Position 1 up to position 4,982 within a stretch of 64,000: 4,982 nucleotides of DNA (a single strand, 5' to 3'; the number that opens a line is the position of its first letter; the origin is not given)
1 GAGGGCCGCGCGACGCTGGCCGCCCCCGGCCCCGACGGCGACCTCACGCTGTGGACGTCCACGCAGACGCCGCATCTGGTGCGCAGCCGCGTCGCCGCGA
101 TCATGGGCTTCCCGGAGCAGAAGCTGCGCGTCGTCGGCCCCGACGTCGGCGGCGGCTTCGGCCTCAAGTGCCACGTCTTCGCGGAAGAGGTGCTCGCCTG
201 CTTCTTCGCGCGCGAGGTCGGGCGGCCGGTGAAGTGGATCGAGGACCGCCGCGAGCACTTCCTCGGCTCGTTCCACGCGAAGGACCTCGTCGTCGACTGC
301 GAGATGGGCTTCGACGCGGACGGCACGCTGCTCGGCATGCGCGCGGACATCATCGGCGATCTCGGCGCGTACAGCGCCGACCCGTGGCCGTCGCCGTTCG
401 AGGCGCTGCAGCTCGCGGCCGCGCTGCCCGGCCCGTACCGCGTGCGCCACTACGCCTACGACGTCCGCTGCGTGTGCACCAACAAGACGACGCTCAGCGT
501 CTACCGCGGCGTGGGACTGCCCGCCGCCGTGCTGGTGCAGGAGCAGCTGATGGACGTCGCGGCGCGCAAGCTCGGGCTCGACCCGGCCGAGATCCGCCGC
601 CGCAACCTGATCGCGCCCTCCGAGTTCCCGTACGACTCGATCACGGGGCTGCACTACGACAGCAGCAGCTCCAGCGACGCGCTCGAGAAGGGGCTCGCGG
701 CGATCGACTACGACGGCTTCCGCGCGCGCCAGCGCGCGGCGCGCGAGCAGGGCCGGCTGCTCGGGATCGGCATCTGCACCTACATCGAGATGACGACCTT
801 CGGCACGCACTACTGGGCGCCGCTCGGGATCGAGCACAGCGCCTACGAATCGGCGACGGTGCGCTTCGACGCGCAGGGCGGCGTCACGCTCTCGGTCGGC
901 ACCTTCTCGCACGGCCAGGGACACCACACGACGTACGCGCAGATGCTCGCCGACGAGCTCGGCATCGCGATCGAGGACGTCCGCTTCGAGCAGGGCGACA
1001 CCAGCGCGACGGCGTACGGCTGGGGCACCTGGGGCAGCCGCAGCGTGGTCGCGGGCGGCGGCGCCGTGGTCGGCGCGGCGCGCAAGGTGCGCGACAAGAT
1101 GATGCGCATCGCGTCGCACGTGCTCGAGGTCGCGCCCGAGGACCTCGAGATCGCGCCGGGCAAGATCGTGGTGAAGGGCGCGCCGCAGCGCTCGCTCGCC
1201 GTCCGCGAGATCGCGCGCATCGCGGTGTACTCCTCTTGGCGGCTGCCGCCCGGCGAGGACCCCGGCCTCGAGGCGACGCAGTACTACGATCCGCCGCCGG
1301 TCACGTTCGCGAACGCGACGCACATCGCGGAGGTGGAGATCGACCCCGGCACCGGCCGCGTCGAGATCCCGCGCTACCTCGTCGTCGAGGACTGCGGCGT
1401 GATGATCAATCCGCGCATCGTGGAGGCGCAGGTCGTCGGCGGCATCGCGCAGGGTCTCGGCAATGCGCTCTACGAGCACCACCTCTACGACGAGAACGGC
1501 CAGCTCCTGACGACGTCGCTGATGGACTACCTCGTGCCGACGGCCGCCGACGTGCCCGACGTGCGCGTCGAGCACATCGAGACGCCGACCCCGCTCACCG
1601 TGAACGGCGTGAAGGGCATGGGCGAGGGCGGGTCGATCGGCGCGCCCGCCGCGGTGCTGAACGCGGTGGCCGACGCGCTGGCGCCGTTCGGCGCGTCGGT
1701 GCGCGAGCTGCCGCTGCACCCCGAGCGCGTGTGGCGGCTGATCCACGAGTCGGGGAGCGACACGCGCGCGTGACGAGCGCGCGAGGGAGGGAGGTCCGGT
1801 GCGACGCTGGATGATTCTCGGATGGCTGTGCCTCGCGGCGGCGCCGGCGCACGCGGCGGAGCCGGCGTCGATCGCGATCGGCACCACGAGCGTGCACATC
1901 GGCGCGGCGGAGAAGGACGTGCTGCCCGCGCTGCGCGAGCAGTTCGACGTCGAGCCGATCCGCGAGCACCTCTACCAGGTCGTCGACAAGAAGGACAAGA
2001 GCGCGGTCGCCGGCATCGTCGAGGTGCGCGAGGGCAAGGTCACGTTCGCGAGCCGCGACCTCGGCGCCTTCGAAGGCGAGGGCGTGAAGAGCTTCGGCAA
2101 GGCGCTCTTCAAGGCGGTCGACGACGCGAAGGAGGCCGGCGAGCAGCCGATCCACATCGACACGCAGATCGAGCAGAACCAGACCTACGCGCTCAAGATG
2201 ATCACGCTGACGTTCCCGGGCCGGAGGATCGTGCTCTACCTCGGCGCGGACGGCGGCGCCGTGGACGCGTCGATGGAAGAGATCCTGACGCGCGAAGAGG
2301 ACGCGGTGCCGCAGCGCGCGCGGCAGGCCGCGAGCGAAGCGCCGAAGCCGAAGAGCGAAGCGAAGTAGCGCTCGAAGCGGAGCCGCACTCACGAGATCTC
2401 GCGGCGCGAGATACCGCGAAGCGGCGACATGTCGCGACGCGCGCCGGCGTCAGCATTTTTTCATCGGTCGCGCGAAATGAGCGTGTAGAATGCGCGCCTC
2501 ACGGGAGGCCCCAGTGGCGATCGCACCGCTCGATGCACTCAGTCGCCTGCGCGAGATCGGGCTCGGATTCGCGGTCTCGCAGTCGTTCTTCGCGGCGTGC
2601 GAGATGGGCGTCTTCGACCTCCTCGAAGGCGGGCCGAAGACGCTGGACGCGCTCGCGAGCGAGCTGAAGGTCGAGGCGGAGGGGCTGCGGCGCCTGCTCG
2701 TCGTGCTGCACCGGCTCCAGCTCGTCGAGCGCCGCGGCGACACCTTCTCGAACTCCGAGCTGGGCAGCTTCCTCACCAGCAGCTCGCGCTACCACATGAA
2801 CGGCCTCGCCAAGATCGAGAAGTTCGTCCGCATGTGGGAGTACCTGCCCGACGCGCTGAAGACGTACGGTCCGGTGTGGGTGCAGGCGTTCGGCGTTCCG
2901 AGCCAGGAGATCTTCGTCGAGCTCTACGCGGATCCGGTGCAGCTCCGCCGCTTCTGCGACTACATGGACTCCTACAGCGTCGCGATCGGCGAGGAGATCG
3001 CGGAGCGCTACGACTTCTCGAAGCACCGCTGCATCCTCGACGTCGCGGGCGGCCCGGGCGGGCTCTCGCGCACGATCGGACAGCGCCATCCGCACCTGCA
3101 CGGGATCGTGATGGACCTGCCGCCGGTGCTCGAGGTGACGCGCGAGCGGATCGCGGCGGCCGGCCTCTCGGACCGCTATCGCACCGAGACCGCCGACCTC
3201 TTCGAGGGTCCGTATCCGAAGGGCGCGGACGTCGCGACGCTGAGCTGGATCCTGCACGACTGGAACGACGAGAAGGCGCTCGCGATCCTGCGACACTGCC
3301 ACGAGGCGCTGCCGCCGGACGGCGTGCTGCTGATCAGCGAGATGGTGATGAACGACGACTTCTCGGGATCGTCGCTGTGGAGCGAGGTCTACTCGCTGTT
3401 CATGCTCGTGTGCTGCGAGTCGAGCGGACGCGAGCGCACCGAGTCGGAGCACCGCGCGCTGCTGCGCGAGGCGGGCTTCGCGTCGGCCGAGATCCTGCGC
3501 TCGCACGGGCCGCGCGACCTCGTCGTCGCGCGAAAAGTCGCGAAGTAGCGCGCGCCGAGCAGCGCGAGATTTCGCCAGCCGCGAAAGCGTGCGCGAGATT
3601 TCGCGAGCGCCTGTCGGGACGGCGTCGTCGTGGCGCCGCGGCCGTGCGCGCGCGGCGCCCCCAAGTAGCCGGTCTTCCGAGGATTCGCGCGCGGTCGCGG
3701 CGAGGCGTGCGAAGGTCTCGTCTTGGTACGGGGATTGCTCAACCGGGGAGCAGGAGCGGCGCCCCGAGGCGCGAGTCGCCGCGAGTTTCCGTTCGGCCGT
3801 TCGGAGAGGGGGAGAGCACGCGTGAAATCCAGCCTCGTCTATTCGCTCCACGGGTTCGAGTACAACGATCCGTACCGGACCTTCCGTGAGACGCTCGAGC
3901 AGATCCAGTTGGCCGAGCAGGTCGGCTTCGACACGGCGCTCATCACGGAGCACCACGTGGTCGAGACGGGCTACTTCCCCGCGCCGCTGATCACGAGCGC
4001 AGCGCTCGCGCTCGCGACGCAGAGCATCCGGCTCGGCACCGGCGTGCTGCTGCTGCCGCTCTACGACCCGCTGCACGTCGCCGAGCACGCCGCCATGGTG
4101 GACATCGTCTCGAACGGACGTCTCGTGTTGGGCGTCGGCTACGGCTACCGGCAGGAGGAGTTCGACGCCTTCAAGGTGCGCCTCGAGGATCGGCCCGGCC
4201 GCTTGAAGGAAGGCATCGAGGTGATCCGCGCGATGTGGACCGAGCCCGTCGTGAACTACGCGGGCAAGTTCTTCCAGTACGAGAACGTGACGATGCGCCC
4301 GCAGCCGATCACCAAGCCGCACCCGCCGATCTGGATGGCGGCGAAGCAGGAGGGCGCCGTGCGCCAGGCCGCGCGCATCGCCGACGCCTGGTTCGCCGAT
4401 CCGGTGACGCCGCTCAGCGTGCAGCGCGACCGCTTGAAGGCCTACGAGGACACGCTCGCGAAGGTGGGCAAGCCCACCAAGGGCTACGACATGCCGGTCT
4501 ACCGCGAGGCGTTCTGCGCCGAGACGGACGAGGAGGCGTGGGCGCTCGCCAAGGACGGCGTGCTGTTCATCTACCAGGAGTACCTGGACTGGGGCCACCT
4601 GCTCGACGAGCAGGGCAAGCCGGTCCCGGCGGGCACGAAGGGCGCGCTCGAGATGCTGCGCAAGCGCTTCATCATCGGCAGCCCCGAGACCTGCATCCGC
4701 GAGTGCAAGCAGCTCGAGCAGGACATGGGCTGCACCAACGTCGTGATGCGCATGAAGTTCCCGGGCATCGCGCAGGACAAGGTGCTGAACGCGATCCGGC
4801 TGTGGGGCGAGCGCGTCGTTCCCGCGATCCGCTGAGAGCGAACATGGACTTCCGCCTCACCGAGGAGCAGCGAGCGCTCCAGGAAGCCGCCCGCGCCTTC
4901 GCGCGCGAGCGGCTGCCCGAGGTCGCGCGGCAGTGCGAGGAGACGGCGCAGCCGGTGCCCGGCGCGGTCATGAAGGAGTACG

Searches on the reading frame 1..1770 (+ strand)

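Call 19: search_protein_families(library=pfam, proteins=[window:1-1770:+], max_evalue=0.001)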
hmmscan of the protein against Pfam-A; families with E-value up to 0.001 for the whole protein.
window:1-1770:+ (590 aa): 2 families
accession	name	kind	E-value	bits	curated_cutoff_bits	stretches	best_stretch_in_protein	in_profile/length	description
PF20256.3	MoCoBD_2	-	1.2e-90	304.3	27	1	231-519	2-283/283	Molybdopterin cofactor-binding domain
PF02738.23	MoCoBD_1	-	2.9e-65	220.2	27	1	1-203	44-244/244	Molybdopterin cofactor-binding domain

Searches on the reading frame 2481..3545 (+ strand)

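Call 19: search_protein_families(library=pfam, proteins=[window:2481-3545:+], max_evalue=0.001)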
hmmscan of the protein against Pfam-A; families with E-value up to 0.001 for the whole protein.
window:2481-3545:+ (355 aa): 6 families
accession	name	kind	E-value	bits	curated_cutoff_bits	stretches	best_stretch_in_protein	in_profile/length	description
PF00891.24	Methyltransf_2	-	2.4e-42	145.1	22.3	1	119-334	1-210/210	O-methyltransferase domain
PF08100.18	Dimerisation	-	6e-17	61.7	25.6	1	20-100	6-92/93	O-methyltransferase dimerisation domain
PF13649.12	Methyltransf_25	-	1.6e-07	32.4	27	1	185-281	1-97/97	Methyltransferase domain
PF08242.18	Methyltransf_12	-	2.2e-07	32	30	1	186-283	1-98/98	Methyltransferase domain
PF13489.12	Methyltransf_23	-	0.0002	21.6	27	1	179-288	20-119/164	Methyltransferase domain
PF08241.18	Methyltransf_11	-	0.00096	20.2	21.2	0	186-285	1-95/95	Methyltransferase domain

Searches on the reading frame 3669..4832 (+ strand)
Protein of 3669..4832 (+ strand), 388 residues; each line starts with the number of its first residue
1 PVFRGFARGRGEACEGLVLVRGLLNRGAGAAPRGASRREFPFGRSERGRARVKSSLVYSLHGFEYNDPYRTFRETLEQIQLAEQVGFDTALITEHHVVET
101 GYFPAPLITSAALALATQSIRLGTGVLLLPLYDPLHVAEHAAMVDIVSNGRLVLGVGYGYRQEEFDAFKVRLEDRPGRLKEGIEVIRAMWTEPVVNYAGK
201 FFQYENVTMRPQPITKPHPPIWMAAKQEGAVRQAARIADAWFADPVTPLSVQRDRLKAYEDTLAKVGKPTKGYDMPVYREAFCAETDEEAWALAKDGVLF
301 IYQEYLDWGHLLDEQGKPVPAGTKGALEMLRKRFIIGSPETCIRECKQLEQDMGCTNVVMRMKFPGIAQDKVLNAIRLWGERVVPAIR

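Call 19: search_protein_families(library=pfam, proteins=[window:3669-4832:+], max_evalue=0.001)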
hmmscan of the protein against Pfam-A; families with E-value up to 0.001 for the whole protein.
window:3669-4832:+ (388 aa): 1 family
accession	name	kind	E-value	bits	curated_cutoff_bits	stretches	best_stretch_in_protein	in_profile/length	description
PF00296.26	Bac_luciferase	-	7.8e-68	229.6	27.9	1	68-351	17-309/314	Luciferase-like monooxygenase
